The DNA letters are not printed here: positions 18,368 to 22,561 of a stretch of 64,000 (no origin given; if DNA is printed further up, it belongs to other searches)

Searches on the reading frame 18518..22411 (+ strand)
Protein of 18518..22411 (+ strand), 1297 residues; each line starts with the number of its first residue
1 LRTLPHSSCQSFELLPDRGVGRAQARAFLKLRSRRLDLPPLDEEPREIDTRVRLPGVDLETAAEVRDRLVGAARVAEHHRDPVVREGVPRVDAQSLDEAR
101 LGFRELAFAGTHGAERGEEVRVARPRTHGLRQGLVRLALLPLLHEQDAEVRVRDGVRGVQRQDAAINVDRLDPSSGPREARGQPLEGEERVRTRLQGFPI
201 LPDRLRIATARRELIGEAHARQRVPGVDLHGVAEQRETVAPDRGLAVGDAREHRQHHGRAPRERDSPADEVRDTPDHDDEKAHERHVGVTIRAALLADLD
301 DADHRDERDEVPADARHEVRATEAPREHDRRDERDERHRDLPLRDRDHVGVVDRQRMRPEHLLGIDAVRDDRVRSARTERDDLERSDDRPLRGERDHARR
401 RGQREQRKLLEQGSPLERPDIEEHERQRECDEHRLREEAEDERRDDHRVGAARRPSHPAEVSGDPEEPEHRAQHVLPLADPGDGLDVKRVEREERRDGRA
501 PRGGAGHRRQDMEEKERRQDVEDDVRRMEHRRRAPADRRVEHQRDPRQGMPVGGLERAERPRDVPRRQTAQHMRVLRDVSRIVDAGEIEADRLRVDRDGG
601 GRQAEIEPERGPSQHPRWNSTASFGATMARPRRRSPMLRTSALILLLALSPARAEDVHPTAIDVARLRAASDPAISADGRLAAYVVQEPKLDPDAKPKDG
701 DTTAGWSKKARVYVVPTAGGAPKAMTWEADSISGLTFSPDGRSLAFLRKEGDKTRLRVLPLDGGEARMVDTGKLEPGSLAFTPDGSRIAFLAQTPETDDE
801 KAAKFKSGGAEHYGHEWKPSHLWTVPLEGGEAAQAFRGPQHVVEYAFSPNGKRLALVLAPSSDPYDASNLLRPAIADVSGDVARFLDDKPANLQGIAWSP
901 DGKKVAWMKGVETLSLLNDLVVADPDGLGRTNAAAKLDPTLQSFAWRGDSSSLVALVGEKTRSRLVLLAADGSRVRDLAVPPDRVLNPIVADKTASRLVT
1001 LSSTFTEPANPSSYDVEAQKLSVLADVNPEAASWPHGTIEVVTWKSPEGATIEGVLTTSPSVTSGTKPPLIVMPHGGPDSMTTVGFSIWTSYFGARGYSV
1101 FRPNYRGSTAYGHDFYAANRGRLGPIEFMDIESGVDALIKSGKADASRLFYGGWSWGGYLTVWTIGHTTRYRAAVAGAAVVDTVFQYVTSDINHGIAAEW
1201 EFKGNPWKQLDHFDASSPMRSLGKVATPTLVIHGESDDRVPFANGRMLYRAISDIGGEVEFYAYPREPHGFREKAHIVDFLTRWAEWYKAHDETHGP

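Call 73: search_protein_families(library=pfam, proteins=[window:18518-22411:+], max_evalue=0.00001)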
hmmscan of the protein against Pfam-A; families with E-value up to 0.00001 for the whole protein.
window:18518-22411:+ (1297 aa): 2 families
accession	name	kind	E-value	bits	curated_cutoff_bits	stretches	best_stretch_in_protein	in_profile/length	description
PF00326.27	Peptidase_S9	-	5.7e-46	157.1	22.6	1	1086-1291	3-209/213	Prolyl oligopeptidase family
PF07676.18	PD40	-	1.9e-12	47.2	20.9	0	736-751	15-30/38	WD40-like Beta Propeller Repeat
